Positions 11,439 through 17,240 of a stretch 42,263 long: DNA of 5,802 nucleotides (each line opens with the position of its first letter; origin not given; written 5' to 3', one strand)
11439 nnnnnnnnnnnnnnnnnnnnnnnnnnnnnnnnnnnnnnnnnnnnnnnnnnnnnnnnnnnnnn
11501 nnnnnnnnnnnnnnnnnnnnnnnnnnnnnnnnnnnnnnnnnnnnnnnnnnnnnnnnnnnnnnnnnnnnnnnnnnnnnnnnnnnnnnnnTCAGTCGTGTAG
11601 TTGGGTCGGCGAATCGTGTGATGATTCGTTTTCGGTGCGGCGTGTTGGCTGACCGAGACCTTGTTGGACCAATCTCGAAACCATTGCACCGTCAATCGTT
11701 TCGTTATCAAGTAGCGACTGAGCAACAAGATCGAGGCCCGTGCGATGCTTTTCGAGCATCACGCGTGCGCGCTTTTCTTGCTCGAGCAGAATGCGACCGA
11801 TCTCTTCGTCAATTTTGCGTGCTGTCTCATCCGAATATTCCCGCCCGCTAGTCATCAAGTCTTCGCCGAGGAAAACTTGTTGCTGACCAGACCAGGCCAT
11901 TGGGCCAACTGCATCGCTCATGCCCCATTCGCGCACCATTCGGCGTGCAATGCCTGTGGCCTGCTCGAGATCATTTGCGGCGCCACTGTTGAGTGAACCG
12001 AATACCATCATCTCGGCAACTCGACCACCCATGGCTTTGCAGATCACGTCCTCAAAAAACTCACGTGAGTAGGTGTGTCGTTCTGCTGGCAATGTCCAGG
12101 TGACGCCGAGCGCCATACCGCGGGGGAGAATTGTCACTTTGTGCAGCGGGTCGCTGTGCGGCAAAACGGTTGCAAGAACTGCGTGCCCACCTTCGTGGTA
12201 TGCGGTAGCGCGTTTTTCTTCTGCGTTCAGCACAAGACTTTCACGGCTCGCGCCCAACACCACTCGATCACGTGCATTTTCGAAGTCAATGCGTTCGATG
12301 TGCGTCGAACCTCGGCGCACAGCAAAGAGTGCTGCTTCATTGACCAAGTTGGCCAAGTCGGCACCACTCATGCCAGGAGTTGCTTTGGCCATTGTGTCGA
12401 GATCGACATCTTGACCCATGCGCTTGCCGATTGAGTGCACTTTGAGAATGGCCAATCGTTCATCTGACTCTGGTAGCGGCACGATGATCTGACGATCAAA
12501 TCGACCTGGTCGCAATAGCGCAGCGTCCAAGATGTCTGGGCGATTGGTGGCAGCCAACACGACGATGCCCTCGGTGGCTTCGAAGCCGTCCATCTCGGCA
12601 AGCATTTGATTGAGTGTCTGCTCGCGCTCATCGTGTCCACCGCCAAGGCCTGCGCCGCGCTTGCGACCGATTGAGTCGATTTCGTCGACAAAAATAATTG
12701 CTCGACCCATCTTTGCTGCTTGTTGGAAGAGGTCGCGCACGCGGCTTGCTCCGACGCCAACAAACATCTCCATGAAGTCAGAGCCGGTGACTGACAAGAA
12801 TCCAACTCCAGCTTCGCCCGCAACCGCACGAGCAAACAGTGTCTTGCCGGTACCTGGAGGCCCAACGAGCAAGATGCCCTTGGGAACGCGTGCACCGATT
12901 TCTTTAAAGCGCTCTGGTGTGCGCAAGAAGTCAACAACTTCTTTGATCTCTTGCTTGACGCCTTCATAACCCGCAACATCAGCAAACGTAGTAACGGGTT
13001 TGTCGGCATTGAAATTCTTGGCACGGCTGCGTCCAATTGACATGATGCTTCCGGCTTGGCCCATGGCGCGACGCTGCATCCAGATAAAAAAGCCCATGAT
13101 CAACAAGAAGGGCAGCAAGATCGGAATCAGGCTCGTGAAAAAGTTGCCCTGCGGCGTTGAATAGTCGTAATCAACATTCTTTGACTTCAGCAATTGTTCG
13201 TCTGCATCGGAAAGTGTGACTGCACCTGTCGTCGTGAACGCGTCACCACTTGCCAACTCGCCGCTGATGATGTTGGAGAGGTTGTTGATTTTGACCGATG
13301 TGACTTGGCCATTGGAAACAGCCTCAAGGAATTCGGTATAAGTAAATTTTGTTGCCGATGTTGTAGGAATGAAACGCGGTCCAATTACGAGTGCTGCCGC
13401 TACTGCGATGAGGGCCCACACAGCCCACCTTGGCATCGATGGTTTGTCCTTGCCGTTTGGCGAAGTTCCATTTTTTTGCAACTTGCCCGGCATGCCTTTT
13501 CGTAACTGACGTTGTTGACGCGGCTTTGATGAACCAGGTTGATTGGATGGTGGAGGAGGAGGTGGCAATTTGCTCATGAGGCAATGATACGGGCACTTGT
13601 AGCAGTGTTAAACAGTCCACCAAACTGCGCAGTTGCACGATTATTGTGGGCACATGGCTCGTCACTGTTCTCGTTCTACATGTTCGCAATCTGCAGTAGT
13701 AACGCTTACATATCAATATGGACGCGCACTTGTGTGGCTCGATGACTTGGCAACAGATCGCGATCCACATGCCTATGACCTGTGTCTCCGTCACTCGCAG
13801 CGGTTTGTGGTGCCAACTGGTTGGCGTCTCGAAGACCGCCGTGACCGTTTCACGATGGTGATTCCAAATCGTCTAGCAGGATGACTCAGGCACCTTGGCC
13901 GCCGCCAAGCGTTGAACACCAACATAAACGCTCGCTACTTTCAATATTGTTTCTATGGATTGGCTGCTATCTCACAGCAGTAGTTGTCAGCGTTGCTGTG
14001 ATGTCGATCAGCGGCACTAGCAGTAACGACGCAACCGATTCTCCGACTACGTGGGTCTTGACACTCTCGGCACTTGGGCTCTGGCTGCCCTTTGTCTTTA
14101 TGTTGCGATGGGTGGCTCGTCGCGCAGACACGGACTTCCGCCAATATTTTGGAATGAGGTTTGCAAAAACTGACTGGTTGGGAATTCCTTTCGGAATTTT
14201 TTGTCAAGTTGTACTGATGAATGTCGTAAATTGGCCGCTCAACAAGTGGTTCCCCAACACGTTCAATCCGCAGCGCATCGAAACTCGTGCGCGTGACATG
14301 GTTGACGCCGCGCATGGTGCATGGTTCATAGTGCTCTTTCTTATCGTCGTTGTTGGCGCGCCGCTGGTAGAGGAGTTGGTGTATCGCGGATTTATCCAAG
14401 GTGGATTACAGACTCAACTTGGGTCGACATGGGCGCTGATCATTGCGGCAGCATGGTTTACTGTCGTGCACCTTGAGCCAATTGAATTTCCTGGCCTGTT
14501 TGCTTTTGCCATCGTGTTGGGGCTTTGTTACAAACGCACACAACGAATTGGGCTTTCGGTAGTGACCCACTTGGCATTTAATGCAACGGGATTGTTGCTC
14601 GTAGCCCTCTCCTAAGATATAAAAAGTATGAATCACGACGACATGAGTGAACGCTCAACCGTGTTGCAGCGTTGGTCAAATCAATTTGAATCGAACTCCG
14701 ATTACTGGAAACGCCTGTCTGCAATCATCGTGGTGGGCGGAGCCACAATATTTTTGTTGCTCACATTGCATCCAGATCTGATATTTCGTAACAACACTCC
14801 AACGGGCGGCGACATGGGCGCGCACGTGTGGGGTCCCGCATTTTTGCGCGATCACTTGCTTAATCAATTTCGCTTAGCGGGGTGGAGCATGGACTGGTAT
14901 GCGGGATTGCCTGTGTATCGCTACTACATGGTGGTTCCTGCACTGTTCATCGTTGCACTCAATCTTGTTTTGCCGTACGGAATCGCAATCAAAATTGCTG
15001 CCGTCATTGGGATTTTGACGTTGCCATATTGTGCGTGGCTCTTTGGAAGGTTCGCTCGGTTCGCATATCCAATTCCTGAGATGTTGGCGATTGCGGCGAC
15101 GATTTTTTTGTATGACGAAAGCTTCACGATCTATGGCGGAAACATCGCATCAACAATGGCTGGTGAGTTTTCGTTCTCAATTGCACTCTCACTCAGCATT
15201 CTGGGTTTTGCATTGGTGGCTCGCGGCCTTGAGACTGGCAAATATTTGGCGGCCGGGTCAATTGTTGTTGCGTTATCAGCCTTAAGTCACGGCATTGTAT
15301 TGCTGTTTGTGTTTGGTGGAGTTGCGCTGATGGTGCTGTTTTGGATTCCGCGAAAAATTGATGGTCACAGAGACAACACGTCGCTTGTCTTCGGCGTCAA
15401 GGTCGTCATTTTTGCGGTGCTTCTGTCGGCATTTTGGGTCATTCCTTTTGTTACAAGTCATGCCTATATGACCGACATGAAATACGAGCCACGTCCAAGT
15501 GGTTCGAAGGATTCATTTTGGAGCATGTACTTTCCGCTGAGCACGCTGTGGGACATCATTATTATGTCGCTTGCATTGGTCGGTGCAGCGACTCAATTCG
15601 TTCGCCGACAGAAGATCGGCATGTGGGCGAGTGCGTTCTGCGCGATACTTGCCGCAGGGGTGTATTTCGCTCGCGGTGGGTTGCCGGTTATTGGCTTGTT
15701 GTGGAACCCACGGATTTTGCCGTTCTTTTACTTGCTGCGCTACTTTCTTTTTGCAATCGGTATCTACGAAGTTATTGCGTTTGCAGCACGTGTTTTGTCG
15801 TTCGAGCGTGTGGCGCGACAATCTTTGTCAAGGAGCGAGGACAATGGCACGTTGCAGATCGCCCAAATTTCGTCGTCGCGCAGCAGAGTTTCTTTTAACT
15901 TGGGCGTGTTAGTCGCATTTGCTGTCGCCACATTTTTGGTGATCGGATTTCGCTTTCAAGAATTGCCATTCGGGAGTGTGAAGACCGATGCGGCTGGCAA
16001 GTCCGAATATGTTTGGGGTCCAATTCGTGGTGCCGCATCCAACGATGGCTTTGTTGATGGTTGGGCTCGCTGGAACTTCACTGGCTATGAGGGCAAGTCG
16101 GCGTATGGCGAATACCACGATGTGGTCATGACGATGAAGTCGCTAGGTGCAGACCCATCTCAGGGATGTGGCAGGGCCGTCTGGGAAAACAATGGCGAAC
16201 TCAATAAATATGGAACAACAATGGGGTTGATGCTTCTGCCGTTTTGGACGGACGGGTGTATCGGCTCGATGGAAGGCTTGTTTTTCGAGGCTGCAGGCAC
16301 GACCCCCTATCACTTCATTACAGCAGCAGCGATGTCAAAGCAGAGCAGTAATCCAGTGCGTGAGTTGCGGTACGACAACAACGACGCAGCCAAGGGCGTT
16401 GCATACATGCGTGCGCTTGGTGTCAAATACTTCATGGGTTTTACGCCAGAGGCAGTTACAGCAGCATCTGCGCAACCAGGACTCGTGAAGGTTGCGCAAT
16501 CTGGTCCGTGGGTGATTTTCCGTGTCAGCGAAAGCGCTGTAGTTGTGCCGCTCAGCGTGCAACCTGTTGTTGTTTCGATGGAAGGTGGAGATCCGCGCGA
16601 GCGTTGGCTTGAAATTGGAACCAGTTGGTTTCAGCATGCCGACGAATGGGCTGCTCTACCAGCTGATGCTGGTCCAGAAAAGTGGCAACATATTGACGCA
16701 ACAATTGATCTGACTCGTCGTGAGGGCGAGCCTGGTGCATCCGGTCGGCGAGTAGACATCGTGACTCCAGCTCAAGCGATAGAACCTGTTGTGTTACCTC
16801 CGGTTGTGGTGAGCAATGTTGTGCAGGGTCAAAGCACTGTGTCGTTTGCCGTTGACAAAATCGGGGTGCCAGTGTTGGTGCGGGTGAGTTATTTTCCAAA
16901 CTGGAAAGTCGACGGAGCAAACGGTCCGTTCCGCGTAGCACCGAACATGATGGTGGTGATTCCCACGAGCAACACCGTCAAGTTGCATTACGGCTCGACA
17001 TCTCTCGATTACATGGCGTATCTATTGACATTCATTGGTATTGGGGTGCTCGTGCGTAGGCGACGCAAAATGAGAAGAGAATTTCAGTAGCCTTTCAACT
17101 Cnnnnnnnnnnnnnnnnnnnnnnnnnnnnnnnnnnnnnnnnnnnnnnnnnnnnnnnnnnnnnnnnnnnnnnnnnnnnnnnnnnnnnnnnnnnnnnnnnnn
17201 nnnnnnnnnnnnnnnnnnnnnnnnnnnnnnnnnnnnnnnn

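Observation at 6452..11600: Translationally coupled trio of GT2-polytopic fusion, DUF5719-like four-repeat protein and anchored thioredoxin: a candidate synthase-type envelope polysaccharide machine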

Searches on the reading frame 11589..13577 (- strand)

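Call 8: search_protein_families(library=pfam, proteins=[window:11589-13577:-], max_evalue=0.001)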
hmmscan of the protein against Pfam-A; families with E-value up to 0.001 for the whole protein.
window:11589-13577:- (662 aa): 6 families
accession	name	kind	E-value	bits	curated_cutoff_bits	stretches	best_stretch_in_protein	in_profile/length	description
PF01434.24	Peptidase_M41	-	8e-63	212.2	29.9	1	449-635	2-190/191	Peptidase family M41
PF00004.35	AAA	-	2.1e-42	145.1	21.2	1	235-368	1-131/131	ATPase family associated with various cellular activities (AAA)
PF17862.7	AAA_lid_3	-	1.7e-15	56.7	27.2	1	390-433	1-44/45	AAA+ lid domain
PF06480.20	FtsH_ext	-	1.7e-10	41.5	25.5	1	51-141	1-102/103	FtsH Extracellular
PF07728.20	AAA_5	-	7.2e-05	23.2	22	1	235-353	2-134/139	AAA domain (dynein-related subfamily)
PF13401.12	AAA_22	-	0.00087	20.1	27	0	235-269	8-45/130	AAA domain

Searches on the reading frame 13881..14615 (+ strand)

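Call 8: search_protein_families(library=pfam, proteins=[window:13881-14615:+], max_evalue=0.001)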
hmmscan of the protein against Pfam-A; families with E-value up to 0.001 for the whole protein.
window:13881-14615:+ (244 aa): 1 family
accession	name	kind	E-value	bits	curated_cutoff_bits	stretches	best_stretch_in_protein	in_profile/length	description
PF02517.21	Rce1-like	-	7.5e-19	68.3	22.4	1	147-235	2-92/93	Type II CAAX prenyl endopeptidase Rce1-like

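Call 62: search_protein_families(library=ncbifam, proteins=[window:13881-14615:+], max_evalue=0.001)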
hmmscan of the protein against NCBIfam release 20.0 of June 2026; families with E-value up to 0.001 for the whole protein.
window:13881-14615:+ (244 aa): 8 families
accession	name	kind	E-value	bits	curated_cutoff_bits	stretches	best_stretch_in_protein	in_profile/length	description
NF041647.1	ABC_perm_CPBP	equivalog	6e-21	74.8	435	1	31-241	428-634/636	ABC transporter permease subunit/CPBP intramembrane protease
NF033192.3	CPBP_JDVT_MrtJ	equivalog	9.1e-12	45.5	75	1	154-239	2-97/98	JDVT-CTERM system glutamic-type intramembrane protease MrtJ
NF046050.1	CPBP_fam_MroQ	equivalog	1.7e-11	44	270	1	100-237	87-220/243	intramembrane glutamic endopeptidase MroQ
NF040589.1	CPBP_Synerg_MrtS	equivalog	4e-07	30.4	130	1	124-234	59-160/170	Synerg-CTERM system glutamic-type intramembrane protease MrtS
NF041768.1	acyl_LnsB_CPBP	equivalog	3e-05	23.8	240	1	82-197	76-192/241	CPBP family lipoprotein N-acylation protein LnsB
NF040594.1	CPBP_fam_MrtC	equivalog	7.4e-05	22.6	195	1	151-235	118-213/221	myxosortase MrtC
NF040914.1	Mrt_core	domain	9.3e-05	22.4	100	1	154-238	7-102/108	myxosortase family intramembrane protease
TIGR04162.1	exo_VPEID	exception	0.00011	21.4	150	1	138-235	403-501/516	exosortase E/protease, VPEID-CTERM system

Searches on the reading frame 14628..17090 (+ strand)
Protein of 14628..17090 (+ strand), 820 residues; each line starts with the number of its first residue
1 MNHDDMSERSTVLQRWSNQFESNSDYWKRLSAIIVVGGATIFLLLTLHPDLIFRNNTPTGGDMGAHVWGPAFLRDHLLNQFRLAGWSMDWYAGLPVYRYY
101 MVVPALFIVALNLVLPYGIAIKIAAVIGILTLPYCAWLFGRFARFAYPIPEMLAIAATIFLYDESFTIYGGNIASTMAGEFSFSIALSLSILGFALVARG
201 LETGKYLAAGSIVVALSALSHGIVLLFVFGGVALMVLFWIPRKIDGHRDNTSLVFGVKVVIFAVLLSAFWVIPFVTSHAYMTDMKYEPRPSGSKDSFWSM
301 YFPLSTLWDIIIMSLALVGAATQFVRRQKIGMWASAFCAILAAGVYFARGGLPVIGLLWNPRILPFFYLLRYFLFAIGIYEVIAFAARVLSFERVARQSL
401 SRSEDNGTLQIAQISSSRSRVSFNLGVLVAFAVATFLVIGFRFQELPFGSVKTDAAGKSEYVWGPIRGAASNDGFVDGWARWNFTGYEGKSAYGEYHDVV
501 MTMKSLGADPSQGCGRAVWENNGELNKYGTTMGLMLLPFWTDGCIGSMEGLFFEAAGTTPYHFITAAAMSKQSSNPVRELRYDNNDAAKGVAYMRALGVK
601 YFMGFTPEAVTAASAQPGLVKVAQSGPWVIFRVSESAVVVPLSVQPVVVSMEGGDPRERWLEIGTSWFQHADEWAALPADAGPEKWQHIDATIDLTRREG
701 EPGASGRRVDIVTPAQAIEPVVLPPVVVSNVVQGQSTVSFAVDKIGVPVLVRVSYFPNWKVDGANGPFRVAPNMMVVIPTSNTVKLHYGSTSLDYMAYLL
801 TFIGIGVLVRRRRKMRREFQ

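Call 8: search_protein_families(library=pfam, proteins=[window:14628-17090:+], max_evalue=0.001)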
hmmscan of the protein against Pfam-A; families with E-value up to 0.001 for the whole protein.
window:14628-17090:+ (820 aa): 0 families

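Call 62: search_protein_families(library=ncbifam, proteins=[window:14628-17090:+], max_evalue=0.001)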
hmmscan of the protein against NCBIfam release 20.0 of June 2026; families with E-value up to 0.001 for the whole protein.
window:14628-17090:+ (820 aa): 0 families

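Call 66: search_protein_families(library=pfam, proteins=[window:14628-17090:+], max_evalue=10)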
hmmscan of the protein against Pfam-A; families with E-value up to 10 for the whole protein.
window:14628-17090:+ (820 aa): 1 family
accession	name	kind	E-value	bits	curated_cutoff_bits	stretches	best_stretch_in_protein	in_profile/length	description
PF14927.11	Neurensin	-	0.18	11.9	27.7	0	412-444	34-66/132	Neurensin/Transmembrane protein 74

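Call 70: search_solved_structures(query=A8, max_evalue=10)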
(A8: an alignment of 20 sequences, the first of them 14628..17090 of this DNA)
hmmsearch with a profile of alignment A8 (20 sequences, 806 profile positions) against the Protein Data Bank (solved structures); distinct sequences matched with E-value up to 10: 1.
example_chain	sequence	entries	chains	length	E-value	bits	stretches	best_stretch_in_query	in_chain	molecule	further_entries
2m0q_A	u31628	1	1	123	0.063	14.7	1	355-427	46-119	Potassium voltage-gated channel subfamily E member 2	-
